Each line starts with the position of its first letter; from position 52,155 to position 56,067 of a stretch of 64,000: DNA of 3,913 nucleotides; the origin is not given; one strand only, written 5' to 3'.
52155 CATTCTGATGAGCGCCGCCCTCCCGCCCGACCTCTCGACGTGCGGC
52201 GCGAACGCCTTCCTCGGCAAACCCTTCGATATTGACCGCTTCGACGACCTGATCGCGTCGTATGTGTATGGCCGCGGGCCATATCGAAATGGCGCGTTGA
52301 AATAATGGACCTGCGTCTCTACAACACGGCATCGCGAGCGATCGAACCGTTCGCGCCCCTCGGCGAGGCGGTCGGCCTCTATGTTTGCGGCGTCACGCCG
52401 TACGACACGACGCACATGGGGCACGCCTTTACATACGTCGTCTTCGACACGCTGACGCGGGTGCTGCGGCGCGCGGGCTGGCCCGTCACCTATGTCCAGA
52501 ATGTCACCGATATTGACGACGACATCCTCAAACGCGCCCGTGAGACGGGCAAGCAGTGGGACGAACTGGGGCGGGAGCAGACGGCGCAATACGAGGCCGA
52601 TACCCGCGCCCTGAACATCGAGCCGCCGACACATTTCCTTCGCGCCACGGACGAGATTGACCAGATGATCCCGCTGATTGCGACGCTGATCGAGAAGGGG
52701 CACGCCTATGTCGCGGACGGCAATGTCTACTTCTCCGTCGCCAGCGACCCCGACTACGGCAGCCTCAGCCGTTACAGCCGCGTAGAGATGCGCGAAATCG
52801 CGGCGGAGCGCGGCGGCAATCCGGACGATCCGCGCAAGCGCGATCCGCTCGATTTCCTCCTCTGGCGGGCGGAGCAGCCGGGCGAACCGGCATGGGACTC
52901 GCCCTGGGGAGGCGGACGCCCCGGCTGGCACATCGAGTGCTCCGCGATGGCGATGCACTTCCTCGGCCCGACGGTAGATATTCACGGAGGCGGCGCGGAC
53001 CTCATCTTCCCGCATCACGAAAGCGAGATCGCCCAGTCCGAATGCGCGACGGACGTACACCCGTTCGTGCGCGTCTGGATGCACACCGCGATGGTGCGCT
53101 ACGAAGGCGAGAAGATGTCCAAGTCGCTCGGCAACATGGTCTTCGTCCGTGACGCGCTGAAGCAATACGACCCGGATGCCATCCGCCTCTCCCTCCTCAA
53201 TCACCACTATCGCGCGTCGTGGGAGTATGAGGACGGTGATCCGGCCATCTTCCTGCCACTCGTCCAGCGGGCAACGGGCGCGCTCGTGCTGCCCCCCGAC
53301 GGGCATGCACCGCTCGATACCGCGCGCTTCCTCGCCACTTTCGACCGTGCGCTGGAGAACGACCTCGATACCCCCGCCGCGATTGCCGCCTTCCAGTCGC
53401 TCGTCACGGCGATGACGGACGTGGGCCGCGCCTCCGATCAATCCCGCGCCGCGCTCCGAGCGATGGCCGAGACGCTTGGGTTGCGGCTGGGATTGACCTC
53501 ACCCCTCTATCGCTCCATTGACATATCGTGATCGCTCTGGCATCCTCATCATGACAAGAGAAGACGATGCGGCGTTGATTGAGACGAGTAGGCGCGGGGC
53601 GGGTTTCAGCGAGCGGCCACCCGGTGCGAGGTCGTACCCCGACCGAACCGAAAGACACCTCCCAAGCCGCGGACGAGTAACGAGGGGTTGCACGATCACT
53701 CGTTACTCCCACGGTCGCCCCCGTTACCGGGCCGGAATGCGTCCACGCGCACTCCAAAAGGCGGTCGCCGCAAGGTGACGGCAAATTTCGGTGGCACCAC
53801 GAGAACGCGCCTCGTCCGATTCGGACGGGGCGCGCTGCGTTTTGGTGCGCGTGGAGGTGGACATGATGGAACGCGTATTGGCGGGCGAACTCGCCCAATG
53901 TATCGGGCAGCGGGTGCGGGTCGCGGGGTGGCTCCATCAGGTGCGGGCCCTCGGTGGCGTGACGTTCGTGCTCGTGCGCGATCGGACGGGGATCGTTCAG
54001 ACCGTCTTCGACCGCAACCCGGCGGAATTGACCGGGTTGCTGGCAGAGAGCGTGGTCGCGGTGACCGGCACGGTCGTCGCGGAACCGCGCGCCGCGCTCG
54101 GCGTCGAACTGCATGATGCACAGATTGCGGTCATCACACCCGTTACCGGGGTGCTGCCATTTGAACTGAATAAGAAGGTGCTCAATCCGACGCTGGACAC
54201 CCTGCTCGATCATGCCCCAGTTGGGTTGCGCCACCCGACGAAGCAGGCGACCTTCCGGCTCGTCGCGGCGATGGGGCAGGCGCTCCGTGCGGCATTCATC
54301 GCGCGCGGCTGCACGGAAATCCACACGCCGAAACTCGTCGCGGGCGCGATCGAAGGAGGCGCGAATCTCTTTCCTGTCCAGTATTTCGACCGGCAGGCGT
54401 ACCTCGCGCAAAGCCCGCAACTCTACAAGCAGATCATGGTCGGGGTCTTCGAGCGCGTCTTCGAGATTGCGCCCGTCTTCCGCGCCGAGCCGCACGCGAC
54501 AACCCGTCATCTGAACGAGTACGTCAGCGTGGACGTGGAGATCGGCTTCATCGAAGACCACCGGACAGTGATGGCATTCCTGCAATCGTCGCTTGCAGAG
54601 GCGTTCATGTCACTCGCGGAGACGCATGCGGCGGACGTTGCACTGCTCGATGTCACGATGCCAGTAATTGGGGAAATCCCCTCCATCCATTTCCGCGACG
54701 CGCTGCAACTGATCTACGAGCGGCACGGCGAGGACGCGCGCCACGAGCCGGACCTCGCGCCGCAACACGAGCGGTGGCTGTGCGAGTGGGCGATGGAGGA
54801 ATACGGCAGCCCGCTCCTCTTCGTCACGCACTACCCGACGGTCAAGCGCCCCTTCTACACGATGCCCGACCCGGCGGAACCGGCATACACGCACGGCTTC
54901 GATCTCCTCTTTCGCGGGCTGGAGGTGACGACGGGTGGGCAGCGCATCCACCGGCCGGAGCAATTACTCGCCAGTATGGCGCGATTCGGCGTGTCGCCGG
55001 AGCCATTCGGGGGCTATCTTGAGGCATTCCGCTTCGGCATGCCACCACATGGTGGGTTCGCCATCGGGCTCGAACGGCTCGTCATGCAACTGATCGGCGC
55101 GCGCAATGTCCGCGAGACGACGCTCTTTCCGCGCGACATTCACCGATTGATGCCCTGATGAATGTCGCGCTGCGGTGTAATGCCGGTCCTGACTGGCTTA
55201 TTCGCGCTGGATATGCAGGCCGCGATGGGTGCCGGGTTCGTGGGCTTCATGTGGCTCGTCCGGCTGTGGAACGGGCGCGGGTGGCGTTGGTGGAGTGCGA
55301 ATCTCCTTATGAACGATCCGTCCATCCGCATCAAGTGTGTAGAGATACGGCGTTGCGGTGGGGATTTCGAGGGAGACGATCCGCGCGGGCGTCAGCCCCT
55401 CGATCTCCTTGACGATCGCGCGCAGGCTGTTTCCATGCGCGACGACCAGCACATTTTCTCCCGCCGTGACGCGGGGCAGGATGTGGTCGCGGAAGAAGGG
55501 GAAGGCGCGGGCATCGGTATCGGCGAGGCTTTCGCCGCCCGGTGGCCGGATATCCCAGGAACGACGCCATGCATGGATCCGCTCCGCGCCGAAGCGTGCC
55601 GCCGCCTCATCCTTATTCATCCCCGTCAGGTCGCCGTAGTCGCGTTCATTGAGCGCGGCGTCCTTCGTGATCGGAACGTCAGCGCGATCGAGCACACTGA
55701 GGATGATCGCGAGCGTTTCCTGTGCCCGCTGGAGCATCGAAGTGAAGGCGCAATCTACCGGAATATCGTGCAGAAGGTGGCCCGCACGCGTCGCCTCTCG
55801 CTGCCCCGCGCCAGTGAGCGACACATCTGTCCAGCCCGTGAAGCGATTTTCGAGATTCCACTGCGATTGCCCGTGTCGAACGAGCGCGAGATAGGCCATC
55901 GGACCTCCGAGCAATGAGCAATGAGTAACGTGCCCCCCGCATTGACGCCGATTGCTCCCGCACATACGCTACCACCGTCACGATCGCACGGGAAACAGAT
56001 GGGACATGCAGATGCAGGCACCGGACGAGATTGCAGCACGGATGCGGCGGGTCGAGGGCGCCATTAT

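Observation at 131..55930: Dispersed family of hairpins whose arms are tandem, phase-locked 7-nt units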

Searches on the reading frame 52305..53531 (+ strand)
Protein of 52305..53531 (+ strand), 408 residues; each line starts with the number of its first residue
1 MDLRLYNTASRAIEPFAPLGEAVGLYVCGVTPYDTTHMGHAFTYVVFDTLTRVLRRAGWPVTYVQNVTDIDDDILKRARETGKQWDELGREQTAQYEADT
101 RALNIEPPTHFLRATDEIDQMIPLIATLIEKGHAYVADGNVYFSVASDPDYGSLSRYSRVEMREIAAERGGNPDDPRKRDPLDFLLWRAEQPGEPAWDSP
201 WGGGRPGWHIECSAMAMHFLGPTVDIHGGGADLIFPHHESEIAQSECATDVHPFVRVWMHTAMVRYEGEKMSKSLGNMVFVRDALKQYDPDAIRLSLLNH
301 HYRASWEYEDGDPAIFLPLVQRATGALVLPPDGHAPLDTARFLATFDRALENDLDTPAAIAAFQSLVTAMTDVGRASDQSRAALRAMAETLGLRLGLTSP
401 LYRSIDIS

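Call 49: find_encoding_contigs(protein=window:52305-53531:+, flank=10000, max_places=1)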
Protein window:52305-53531:+ (408 aa): 4 contigs read that carry it; 1 place shown.
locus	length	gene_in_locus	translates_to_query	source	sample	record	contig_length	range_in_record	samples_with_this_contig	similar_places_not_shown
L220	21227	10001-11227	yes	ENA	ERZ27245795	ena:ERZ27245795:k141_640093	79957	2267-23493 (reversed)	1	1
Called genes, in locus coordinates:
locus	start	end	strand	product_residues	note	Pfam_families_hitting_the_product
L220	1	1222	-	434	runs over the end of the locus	PF05977:MFS_3, PF07690:MFS_1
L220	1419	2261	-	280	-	PF01149:Fapy_DNA_glyco, PF06831:H2TH, PF06827:zf-FPG_IleRS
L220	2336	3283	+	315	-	PF00730:HhH-GPD, PF00633:HHH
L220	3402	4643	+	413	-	-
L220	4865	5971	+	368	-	-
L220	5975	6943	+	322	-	PF02541:Ppx-GppA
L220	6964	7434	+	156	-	PF05235:CHAD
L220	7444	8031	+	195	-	PF05235:CHAD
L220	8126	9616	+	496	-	PF03796:DnaB_C (faint), PF06745:ATPase, PF23442:DUF7125 (weak), PF00270:DEAD (faint), PF20720:nSTAND3 (weak), PF05729:NACHT (faint), PF13481:AAA_25 (weak), PF06745:ATPase, +1 more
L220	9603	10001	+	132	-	PF00072:Response_reg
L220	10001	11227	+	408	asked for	PF01406:tRNA-synt_1e, PF00133:tRNA-synt_1, PF09334:tRNA-synt_1g (weak)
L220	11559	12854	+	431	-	PF01336:tRNA_anti-codon, PF00152:tRNA-synt_2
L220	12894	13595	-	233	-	PF00300:His_Phos_1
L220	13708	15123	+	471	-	PF00144:Beta-lactamase, PF11954:DUF3471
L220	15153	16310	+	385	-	PF02771:Acyl-CoA_dh_N, PF02770:Acyl-CoA_dh_M, PF00441:Acyl-CoA_dh_1, PF08028:Acyl-CoA_dh_2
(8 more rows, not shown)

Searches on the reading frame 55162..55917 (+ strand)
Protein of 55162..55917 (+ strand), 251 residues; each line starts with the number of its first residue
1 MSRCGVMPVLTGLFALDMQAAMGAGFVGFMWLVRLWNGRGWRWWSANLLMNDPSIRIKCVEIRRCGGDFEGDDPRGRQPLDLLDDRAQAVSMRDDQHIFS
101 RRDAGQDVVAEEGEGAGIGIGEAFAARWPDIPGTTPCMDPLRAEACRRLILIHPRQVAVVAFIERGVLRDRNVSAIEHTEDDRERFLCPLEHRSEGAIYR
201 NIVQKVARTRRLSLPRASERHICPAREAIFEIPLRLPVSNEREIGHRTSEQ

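Call 22: find_encoding_contigs(protein=window:55162-55917:+, flank=10000, max_places=1)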
Protein window:55162-55917:+ (251 aa): no gene with exactly this product is on record in the collection.
